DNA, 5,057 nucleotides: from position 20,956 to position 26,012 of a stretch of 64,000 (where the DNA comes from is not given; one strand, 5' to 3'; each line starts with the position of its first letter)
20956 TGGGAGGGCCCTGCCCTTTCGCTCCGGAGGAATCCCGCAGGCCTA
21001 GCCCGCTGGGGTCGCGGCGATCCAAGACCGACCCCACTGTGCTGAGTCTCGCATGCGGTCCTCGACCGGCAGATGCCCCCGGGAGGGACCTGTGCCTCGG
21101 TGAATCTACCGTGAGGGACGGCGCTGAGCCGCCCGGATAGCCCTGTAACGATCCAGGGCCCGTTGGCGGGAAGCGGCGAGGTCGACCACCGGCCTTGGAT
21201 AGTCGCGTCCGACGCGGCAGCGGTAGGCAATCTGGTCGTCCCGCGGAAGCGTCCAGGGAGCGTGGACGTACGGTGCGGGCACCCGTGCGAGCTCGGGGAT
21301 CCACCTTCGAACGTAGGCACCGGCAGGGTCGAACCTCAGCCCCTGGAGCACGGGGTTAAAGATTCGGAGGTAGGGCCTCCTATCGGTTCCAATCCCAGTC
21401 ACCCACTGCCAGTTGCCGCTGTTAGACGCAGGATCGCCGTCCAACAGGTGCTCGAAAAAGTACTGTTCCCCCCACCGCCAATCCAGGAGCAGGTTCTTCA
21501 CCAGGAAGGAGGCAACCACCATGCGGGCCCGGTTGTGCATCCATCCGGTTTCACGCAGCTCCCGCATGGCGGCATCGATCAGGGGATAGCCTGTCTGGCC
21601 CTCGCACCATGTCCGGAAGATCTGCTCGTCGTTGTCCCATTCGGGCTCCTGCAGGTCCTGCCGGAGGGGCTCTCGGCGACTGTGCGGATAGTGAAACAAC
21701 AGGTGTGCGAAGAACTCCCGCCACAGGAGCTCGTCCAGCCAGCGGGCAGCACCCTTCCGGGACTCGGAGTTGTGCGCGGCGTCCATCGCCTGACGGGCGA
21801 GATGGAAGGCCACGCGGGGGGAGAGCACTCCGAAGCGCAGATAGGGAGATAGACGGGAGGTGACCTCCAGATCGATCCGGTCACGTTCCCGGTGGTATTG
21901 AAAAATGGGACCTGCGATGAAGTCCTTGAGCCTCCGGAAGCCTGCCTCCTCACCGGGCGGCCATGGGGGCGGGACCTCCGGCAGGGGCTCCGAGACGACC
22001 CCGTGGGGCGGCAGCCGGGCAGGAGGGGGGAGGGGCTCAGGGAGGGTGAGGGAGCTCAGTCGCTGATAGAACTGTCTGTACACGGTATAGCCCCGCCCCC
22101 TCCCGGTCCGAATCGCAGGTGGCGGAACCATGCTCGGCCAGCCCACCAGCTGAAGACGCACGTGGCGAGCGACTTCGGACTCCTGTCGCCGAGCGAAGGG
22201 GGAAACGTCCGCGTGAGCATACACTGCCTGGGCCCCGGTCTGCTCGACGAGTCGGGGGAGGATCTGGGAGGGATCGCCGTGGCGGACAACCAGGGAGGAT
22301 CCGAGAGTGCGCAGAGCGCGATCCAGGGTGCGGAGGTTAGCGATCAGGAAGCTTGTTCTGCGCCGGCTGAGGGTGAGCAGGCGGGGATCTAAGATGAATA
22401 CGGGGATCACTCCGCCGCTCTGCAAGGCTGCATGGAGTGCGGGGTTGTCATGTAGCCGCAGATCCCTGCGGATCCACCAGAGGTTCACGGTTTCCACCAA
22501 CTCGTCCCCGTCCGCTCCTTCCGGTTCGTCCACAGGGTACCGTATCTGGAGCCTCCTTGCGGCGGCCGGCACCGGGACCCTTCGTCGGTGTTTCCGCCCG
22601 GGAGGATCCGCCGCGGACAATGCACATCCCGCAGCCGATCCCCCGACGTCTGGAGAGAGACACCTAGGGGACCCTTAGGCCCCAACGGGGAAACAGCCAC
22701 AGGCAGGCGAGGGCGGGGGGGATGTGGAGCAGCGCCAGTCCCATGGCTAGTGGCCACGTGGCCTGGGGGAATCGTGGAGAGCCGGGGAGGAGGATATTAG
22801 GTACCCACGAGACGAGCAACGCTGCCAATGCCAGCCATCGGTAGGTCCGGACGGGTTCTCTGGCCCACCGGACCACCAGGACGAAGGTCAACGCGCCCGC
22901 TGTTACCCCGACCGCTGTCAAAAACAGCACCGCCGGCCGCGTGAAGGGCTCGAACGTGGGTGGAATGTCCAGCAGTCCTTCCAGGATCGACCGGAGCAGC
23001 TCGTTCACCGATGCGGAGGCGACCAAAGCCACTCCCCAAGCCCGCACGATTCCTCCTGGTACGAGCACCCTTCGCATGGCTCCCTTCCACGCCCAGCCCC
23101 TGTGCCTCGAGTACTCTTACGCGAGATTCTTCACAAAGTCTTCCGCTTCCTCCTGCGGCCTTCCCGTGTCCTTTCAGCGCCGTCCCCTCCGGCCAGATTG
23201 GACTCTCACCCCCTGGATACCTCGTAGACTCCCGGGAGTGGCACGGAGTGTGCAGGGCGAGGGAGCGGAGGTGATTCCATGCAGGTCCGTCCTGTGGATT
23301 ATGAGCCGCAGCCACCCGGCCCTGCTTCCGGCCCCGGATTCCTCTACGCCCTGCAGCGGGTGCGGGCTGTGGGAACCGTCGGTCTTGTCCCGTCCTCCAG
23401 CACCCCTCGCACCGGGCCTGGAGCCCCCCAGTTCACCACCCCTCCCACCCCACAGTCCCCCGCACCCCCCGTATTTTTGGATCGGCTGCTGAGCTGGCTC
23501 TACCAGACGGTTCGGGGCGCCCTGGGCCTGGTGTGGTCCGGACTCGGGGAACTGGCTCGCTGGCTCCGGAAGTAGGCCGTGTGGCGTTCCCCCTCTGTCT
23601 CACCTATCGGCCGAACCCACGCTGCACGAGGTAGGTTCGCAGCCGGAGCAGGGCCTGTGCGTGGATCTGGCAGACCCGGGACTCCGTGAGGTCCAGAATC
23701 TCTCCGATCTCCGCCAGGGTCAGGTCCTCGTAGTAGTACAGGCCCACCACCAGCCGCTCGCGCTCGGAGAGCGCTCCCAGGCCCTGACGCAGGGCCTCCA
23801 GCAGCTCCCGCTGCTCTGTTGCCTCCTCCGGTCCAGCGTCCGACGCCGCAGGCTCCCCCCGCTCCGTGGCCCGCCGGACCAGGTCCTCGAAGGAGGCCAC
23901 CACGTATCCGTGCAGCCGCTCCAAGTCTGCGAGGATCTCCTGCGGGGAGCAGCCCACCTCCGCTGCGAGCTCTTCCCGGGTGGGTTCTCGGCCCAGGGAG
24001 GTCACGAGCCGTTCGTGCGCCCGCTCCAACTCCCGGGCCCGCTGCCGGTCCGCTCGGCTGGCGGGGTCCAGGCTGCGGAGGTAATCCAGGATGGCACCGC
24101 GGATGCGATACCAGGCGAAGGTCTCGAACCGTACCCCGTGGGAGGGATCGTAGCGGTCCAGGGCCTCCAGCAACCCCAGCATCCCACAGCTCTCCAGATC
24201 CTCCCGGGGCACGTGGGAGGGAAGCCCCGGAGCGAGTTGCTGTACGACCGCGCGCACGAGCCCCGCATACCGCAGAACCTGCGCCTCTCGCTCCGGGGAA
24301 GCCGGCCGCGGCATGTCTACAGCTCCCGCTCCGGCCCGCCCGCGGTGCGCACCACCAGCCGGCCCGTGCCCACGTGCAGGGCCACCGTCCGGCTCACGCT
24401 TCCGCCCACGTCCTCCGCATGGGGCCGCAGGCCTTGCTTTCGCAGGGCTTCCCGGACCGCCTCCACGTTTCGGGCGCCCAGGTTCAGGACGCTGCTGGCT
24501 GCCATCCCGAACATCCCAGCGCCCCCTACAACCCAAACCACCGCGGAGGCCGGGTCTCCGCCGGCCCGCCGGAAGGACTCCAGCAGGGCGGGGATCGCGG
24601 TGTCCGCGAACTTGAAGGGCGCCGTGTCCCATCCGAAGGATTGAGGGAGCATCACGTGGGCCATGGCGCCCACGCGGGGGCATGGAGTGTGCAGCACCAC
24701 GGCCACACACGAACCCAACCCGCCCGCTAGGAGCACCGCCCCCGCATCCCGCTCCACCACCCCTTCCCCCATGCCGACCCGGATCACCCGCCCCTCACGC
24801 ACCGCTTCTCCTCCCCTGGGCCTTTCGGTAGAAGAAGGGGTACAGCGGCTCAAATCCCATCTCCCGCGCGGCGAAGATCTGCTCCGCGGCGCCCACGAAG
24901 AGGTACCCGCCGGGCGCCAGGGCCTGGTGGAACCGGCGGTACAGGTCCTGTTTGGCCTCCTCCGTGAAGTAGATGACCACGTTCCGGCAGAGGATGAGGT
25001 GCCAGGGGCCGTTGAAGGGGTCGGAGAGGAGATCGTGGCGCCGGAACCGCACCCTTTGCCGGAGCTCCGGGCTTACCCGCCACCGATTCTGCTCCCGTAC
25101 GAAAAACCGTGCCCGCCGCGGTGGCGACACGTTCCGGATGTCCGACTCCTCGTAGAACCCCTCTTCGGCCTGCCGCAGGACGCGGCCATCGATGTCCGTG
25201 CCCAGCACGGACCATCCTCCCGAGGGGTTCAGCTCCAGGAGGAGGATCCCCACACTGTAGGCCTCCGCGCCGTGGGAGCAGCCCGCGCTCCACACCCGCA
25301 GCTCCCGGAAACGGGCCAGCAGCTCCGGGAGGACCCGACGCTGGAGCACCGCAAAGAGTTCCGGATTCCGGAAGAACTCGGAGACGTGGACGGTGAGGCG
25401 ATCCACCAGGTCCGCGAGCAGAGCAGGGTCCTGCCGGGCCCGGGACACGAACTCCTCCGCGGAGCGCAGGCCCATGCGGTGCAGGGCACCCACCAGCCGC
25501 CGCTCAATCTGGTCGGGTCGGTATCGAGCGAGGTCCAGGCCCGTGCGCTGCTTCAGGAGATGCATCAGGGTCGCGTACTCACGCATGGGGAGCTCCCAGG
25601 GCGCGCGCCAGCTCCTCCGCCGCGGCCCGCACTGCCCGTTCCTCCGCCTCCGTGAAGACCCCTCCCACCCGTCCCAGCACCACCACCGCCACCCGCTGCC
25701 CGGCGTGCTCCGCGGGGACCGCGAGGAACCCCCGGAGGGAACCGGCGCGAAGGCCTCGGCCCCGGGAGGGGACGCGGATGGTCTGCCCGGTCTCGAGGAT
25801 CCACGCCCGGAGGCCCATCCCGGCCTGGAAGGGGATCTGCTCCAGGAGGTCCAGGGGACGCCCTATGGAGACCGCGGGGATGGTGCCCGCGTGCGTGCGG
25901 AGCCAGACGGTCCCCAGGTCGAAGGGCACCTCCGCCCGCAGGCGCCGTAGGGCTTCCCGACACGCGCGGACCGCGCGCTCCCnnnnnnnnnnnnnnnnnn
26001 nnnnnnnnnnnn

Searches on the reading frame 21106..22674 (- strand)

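Call 23: search_protein_families(library=pfam, proteins=[window:21106-22674:-], max_evalue=0.0001)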
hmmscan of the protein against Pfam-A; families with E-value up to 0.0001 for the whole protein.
window:21106-22674:- (522 aa): 2 families
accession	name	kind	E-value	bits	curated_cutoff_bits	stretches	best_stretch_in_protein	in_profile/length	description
PF03441.19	FAD_binding_7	-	1.2e-87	293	27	1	312-511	1-202/203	FAD binding domain of DNA photolyase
PF00875.24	DNA_photolyase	-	4.7e-40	137.6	26.6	1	65-218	2-163/164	DNA photolyase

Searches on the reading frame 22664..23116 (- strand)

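Call 23: search_protein_families(library=pfam, proteins=[window:22664-23116:-], max_evalue=0.0001)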
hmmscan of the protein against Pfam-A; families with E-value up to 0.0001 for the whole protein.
window:22664-23116:- (150 aa): 1 family
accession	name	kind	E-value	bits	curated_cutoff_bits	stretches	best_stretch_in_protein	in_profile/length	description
PF19545.4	DUF6069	-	3.4e-08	34.1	27.2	1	23-144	6-125/129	Family of unknown function (DUF6069)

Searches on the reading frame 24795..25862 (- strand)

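Call 23: search_protein_families(library=pfam, proteins=[window:24795-25862:-], max_evalue=0.0001)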
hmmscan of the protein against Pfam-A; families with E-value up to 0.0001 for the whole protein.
window:24795-25862:- (355 aa): 4 families
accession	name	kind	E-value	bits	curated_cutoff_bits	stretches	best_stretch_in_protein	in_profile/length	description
PF01739.24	CheR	-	6.1e-53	179.6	27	1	160-333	2-183/195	CheR methyltransferase, SAM binding domain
PF03705.20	CheR_N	-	9.9e-09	35.2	27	1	95-146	2-53/53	CheR methyltransferase, all-alpha domain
PF08242.18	Methyltransf_12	-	2.7e-06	28.5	30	0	265-321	45-98/98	Methyltransferase domain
PF13649.12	Methyltransf_25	-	5.6e-06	27.4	27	0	269-319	46-97/97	Methyltransferase domain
